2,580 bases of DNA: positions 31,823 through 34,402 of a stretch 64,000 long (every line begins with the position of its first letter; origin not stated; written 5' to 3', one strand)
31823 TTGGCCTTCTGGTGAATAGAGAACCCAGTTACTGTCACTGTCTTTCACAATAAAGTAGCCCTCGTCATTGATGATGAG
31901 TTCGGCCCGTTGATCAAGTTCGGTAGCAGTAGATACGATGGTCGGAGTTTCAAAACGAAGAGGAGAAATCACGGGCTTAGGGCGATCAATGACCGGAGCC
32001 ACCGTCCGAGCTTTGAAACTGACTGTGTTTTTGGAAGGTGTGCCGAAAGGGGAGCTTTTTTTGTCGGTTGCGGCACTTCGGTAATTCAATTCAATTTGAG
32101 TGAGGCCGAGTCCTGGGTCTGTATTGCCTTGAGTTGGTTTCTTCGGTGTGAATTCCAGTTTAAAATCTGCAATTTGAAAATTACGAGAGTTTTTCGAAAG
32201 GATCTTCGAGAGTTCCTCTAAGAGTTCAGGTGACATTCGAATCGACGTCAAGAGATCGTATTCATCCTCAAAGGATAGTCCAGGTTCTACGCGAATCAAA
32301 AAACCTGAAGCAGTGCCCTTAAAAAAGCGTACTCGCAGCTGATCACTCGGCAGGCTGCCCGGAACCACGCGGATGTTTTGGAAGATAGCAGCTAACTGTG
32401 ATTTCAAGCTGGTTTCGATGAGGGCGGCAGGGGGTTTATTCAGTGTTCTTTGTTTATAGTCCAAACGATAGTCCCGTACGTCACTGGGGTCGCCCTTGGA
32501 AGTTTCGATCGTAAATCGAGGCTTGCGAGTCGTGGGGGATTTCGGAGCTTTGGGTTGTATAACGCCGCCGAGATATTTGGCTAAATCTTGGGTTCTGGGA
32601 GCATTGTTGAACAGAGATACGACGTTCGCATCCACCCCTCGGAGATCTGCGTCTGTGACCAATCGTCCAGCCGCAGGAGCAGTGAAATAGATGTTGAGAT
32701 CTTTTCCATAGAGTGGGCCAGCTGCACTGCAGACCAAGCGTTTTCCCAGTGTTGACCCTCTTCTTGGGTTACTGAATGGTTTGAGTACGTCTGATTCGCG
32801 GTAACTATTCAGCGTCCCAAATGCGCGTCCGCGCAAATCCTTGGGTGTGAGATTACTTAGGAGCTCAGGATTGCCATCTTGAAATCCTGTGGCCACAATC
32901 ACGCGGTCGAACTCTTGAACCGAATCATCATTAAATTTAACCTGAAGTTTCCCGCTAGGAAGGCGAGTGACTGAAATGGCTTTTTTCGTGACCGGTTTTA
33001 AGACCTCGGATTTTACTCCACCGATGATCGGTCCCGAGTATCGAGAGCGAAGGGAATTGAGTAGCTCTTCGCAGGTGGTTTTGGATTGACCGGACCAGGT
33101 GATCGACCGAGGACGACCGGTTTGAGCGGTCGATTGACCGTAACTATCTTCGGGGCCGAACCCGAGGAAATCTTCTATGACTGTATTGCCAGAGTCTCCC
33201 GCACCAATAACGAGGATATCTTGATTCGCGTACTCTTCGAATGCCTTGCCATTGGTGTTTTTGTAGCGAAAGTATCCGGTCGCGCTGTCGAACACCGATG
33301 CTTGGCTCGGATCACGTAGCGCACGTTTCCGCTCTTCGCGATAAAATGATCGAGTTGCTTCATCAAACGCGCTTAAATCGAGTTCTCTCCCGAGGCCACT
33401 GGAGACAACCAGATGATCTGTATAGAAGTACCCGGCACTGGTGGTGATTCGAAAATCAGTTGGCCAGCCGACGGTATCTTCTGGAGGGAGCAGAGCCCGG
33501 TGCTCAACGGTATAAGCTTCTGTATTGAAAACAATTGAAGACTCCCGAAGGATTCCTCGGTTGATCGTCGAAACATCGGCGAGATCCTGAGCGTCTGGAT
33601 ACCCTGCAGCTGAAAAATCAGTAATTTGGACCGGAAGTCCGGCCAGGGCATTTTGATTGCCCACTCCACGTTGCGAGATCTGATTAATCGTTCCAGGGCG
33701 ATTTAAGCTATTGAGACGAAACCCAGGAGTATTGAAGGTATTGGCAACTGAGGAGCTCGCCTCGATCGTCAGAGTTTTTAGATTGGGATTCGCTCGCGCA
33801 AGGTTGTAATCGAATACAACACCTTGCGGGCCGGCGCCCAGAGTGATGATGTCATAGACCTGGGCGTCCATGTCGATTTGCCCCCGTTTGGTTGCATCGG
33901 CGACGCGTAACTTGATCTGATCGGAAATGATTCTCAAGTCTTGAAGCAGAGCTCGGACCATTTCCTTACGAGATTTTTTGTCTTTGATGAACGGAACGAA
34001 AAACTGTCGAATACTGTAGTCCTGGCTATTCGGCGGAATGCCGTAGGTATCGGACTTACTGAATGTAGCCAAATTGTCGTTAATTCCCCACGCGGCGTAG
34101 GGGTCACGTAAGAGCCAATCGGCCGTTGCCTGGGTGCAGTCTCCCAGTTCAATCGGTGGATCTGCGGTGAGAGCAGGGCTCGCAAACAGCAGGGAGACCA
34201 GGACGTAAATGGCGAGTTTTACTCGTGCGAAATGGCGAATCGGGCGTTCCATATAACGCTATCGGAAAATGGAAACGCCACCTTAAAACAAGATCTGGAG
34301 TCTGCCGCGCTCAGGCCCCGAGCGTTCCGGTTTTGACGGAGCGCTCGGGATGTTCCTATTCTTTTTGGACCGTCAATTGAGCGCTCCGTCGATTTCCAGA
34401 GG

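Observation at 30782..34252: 1156-aa exported protein fusing an FMO/N-hydroxylase-like flavoprotein module to a large beta-rich domain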

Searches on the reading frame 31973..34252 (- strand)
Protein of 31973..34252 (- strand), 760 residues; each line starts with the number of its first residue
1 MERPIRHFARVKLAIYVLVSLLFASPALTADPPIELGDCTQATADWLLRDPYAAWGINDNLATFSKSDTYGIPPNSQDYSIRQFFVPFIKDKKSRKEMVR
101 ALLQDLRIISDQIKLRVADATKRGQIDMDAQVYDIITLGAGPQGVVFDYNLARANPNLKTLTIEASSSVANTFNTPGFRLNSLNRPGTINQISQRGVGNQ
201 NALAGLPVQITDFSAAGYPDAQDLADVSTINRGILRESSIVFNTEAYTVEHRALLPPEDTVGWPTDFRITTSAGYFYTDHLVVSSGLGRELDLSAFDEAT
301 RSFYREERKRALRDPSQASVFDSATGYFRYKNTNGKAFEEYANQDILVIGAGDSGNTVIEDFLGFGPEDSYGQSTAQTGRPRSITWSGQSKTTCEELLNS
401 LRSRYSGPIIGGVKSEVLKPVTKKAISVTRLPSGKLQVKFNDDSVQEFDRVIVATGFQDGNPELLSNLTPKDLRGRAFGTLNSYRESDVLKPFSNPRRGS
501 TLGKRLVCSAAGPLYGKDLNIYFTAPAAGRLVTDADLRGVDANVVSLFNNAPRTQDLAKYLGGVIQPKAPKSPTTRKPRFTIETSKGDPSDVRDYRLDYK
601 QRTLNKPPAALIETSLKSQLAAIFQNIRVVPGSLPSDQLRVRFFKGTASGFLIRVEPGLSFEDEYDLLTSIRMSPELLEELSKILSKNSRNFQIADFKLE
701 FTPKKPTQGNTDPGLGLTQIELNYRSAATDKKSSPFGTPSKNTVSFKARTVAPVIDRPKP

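Call 35: find_related_loci(query=A2, collection=genome_contigs, flank=8000)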
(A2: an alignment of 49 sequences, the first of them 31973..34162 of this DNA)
Query A2 (730 aa) in genome_contigs; peptide patterns used: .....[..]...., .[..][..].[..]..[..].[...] (x = any residue, [..] = any of these).
29 stretches matched a pattern; 10 encode a relative of the query (tblastn E <= 1e-3); 9 distinct loci.
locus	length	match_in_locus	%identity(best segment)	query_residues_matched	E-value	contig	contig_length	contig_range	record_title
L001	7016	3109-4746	28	50-599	8e-46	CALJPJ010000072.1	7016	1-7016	MAG: uncultured Bdellovibrionales bacterium isolate L4_Bin_METABAT__131_sub_1 genome assembly, contig: c_000000249724, w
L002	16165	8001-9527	29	55-552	5e-52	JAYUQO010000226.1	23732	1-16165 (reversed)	MAG: Bdellovibrio sp. isolate GL114_DN_metabinner_27_sub GL114_DN_metabinner_27_sub_225, whole genome shotgun sequence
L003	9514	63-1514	31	73-525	3e-44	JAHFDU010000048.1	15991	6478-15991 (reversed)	MAG: Myxococcales bacterium isolate nzgw252 NODE_1596_length_15992_cov_3.054817, whole genome shotgun sequence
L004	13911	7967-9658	28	52-619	8e-44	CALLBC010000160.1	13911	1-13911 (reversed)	MAG: uncultured Bdellovibrionales bacterium isolate L4_Bin_Bin_62_1 genome assembly, contig: c_000001992871, whole genom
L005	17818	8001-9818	26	42-641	8e-42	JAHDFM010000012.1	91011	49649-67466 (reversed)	MAG: Bdellovibrionales bacterium isolate MAG-22 RZ_673, whole genome shotgun sequence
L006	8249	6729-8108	29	61-538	2e-36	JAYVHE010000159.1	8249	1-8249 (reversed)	MAG: Bdellovibrio sp. isolate GL48_Down_metabinner_7 GL48_Down_metabinner_7_158, whole genome shotgun sequence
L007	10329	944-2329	28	43-537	2e-35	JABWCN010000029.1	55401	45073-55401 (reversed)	MAG: Bdellovibrionaceae bacterium isolate MAG_57 scaffold_456, whole genome shotgun sequence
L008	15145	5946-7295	29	52-537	4e-39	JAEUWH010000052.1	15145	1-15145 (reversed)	MAG: Bdellovibrionaceae bacterium isolate new MAG-402 k141_3420337, whole genome shotgun sequence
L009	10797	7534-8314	29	97-543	1e-8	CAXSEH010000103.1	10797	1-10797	MAG: uncultured Bdellovibrionales bacterium isolate private_X16_metawrap_bin.31 genome assembly, contig: private_X16_met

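Call 42: search_solved_structures(query=A2, max_evalue=1, show_alignments=3)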
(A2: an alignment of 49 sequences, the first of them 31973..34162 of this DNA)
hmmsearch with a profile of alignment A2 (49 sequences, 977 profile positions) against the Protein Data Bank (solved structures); distinct sequences matched with E-value up to 1: 55.
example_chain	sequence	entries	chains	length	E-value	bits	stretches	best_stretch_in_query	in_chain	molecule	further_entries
7d9h_A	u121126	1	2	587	0.001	20.6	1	132-170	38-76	Spermidine dehydrogenase, SpdH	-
7d9i_A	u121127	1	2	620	0.0011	20.5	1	132-170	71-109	Spermidine dehydrogenase, SpdH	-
7d9j_A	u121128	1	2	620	0.0011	20.5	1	132-170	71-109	Spermidine dehydrogenase, SpdH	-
7d9f_A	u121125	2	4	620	0.0011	20.5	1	132-170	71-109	Spermidine dehydrogenase, SpdH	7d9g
5mh4_A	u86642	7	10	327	0.0018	19.8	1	131-168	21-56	Thioredoxin reductase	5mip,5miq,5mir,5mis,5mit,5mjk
4h7u_A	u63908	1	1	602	0.0047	18.4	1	134-168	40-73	Pyranose dehydrogenase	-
7vkd_A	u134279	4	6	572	0.0062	18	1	131-169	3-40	GMC oxidoreductase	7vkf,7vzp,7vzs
1gpe_A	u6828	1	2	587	0.0063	18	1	132-168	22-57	PROTEIN (GLUCOSE OXIDASE)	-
3fpz_A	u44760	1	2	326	0.0091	17.5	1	131-170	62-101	Thiazole biosynthetic enzyme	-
4y4l_A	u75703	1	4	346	0.0099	17.4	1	131-170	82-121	Thiamine thiazole synthase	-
4ynt_A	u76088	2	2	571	0.011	17.2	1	131-169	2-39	Glucose oxidase, putative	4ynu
7aaw_A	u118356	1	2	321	0.016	16.7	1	131-167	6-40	Thioredoxin reductase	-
6o9n_A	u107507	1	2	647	0.02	16.4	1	131-169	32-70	Aryl-alcohol oxidase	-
1pn0_A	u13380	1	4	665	0.027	15.9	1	133-170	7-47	Phenol 2-monooxygenase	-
1foh_A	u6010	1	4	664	0.03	15.8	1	134-170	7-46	PHENOL HYDROXYLASE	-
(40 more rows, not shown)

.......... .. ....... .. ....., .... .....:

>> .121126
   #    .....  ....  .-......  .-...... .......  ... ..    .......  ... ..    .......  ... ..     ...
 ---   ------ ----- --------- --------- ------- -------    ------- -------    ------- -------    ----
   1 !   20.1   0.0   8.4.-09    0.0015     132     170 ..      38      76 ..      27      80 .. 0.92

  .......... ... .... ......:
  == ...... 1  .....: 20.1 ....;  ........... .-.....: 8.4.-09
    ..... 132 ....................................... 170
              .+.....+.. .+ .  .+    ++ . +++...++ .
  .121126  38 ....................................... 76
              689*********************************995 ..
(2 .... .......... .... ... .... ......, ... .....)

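Call 47: predict_structure(alignment_id=A2)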
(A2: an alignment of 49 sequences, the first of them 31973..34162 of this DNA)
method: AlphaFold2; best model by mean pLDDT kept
length: 730 residues; sequences in the alignment: 49
mean_pLDDT: 76.8   pTM: 0.84
mean pLDDT of the five models: 76.8, 74.9, 73.6, 72.8, 70.3
residues with pLDDT >= 90: 156; 70-90: 368; 50-70: 153; < 50: 53
segments of 3 or more residues with pLDDT < 50: 1-3, 154-169, 378-382, 573-576, 703-706, 717-730
pLDDT, mean of each block of 10 residues (from residue 1): 54 82 86 72 70 89 86 86 87 86 95 94 93 92 74 47 43 85 74 90 86 92 83 87 94 82 77 83 71 78 75 91 82 77 62 91 84 56 70 92 93 94 82 86 65 83 82 85 77 89 66 65 92 93 62 59 64 55 77 78 82 74 75 54 67 69 79 74 77 74 50 49 30
secondary structure, 60 per line:
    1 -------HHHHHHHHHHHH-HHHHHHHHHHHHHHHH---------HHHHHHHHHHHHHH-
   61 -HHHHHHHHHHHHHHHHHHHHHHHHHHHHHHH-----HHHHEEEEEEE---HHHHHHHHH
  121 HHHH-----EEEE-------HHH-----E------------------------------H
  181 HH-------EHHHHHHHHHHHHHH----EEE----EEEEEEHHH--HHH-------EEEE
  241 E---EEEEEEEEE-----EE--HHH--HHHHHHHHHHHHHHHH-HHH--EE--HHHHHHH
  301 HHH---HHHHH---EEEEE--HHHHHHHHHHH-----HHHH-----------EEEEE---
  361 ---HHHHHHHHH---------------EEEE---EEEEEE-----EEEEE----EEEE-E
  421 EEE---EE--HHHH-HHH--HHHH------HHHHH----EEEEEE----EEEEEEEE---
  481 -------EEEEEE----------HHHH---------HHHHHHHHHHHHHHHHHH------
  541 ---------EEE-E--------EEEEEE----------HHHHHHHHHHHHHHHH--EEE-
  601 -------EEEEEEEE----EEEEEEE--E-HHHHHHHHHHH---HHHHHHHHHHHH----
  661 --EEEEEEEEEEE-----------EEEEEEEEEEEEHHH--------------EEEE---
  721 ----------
elements in order (helices of 4 or more, strands of 3 or more residues): H8-19 H21-36 H46-59 H62-92 H98-101 E102-108 H112-124 E130-133 H191-204 E209-211 E216-221 E237-241 E245-253 H268-283 H294-303 H307-311 E315-319 H322-332 H338-341 E353-357 H364-372 E388-391 E395-400 E406-410 E415-418 E420-423 H431-434 H441-444 H451-455 E460-465 E470-477 E488-493 H504-507 H517-534 E550-552 E563-568 H579-594 E597-599 E608-615 E620-626 H631-641 H645-656 E663-673 E685-696 E714-717

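Call 50: fold_search(model_id=the predicted structure, library=pdb)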
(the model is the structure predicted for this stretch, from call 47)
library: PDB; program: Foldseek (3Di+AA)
matches with E <= 10: 1697; with E <= 0.001: 764
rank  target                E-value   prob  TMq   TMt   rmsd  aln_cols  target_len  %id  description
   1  3ab1_B                2.9e-13  1.00  0.25  0.42   9.5       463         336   13  Crystal Structure of Ferredoxin NADP+ Oxidoreductase (released 2010-11-24)
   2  5u63_B                1.5e-12  1.00  0.29  0.59   8.3       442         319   13  Crystal structure of putative thioredoxin reductase from Haemophilus influenzae (released 2016-12-21)
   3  5u63_A                4.1e-12  1.00  0.29  0.60   8.4       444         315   14  Crystal structure of putative thioredoxin reductase from Haemophilus influenzae (released 2016-12-21)
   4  3ab1_A                4.9e-12  1.00  0.26  0.49   8.8       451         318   12  Crystal Structure of Ferredoxin NADP+ Oxidoreductase (released 2010-11-24)
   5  5xhu                  5.7e-12  1.00  0.24  0.44  10.5       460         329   13  Crystal structure of ycgT from bacillus subtilis (released 2018-05-02)
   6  5fs6_B                6.0e-12  1.00  0.29  0.44  10.2       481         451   15  Crystal structure of the V243L mutant of human apoptosis inducing factor (released 2016-05-11)
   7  5j60_A                6.0e-12  1.00  0.21  0.41  12.0       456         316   14  Structure of a thioredoxin reductase from Gloeobacter violaceus (released 2016-07-27)
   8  4lii                  6.0e-12  1.00  0.28  0.41  22.4       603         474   13  Crystal structure of an apoptosis-inducing factor, mitochondrion-associated, 1 (AIFM1) from Homo sapiens at 1.88 A resol (released 2013-09-04)
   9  8d3i_B                6.3e-12  1.00  0.30  0.47  10.0       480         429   15  Crystal structure of human Apoptosis-Inducing Factor (AIF) W196A mutant complexed with quinolin-4-amine (released 2023-11-08)
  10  2q7v_A                7.4e-12  1.00  0.25  0.49   9.9       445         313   12  Crystal Structure of Deinococcus Radiodurans Thioredoxin Reductase (released 2008-07-08)
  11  1tde                  7.4e-12  1.00  0.23  0.44  11.5       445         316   15  CRYSTAL STRUCTURE OF ESCHERICHIA COLI THIOREDOXIN REDUCTASE REFINED AT 2 ANGSTROM RESOLUTION: IMPLICATIONS FOR A LARGE C (released 1994-11-30)
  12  5fs7_A                7.8e-12  1.00  0.29  0.45  10.4       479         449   14  Crystal structure of the G262S mutant of human apoptosis inducing factor (released 2016-05-11)
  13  8d3h_A                8.3e-12  1.00  0.29  0.45  10.2       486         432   14  Crystal structure of human Apoptosis-Inducing Factor (AIF) W196A mutant complexed with 7-chloroquinolin-4-amine (released 2023-11-08)
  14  3lzw                  9.2e-12  1.00  0.25  0.44   9.4       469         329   14  Crystal structure of ferredoxin-NADP+ oxidoreductase from bacillus subtilis (form I) (released 2010-12-08)
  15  5vt3_B                1.0e-11  1.00  0.31  0.61   8.0       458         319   14  High resolution structure of thioredoxin-disulfide reductase from Vibrio vulnificus CMCP6 in complex with NADP and FAD (released 2017-05-31)
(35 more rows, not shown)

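Call 54: search_protein_families(library=pfam, alignment_id=A2, max_evalue=0.01)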
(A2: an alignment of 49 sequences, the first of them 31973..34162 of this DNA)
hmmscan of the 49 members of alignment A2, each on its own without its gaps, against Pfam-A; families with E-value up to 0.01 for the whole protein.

A. member 1, window:31973-34162:- (730 aa): 2 families
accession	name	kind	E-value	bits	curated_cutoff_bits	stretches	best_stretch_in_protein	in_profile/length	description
PF01946.23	Thi4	-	2.4e-06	27.4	26.2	1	101-139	16-53/235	Thi4 family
PF13738.12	Pyr_redox_3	-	0.00026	20.8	30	0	303-430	154-270/305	Pyridine nucleotide-disulphide oxidoreductase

B. families by the number of members that match (of 49 scanned): 20 families
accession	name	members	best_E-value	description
PF07992.20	Pyr_redox_2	35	3e-09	Pyridine nucleotide-disulphide oxidoreductase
PF13454.12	NAD_binding_9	35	2.3e-07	FAD-NAD(P)-binding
PF01266.30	DAO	34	5.4e-10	FAD dependent oxidoreductase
PF01946.23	Thi4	30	4.9e-07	Thi4 family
PF13434.12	Lys_Orn_oxgnase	17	7.4e-07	L-lysine 6-monooxygenase/L-ornithine 5-monooxygenase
PF13738.12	Pyr_redox_3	9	0.0001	Pyridine nucleotide-disulphide oxidoreductase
PF13450.12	NAD_binding_8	8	0.0015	NAD(P)-binding Rossmann-like domain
PF00890.30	FAD_binding_2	6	0.00047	FAD binding domain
PF12831.13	FAD_oxidored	4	0.00019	FAD dependent oxidoreductase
PF05834.18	Lycopene_cycl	4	0.0005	Lycopene cyclase protein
PF03486.20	HI0933_like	4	0.00054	HI0933-like protein Rossmann domain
PF03781.23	FGE-sulfatase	3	4.4e-12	Sulfatase-modifying factor enzyme 1-like domain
PF14950.11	DUF4502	2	0.0012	Domain of unknown function (DUF4502)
PF04820.20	Trp_halogenase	2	0.0033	Tryptophan halogenase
PF12796.13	Ank_2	1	3e-05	Ankyrin repeats (3 copies)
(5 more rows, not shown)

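Call 81: find_related_loci(query=A3, collection=metagenome_contigs, flank=6000)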
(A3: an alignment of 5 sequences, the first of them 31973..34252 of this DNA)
Query A3 (760 aa) in metagenome_contigs; peptide patterns used: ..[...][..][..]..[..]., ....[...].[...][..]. (x = any residue, [..] = any of these).
111 stretches matched a pattern, but none encodes a relative of the query by tblastn (E <= 1e-3).

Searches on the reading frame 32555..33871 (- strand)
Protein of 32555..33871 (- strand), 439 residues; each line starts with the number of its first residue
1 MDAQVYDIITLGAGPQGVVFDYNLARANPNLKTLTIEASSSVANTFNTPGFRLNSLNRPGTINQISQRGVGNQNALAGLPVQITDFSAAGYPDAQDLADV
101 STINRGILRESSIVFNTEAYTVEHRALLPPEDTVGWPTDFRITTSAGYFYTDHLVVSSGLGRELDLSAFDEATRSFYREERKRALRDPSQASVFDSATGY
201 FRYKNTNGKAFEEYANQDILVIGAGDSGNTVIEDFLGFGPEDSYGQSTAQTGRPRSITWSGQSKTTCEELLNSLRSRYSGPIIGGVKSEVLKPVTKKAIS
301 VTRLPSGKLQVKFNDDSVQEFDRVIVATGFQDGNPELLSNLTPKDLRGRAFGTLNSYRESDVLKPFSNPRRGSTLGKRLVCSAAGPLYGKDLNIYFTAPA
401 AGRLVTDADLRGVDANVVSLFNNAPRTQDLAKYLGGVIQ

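Call 21: search_solved_structures(query=window:32555-33871:-, max_evalue=10, show_alignments=0)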
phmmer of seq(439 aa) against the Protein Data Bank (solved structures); distinct sequences matched with E-value up to 10: 6.
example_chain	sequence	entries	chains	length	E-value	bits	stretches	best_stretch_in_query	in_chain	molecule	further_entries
8il4_A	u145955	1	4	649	0.29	13.5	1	6-41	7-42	GMC oxidoreductase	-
5mh4_A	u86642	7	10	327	0.35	13.2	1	4-185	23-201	Thioredoxin reductase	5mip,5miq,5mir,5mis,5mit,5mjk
6h3o_A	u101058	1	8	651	0.57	12.5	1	6-60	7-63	Alcohol oxidase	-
6h3g_A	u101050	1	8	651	0.58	12.4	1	6-60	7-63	Alcohol oxidase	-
7aaw_A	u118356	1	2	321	0.77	12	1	3-47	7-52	Thioredoxin reductase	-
9v6k_A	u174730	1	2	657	1.6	11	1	6-41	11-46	Alcohol oxidase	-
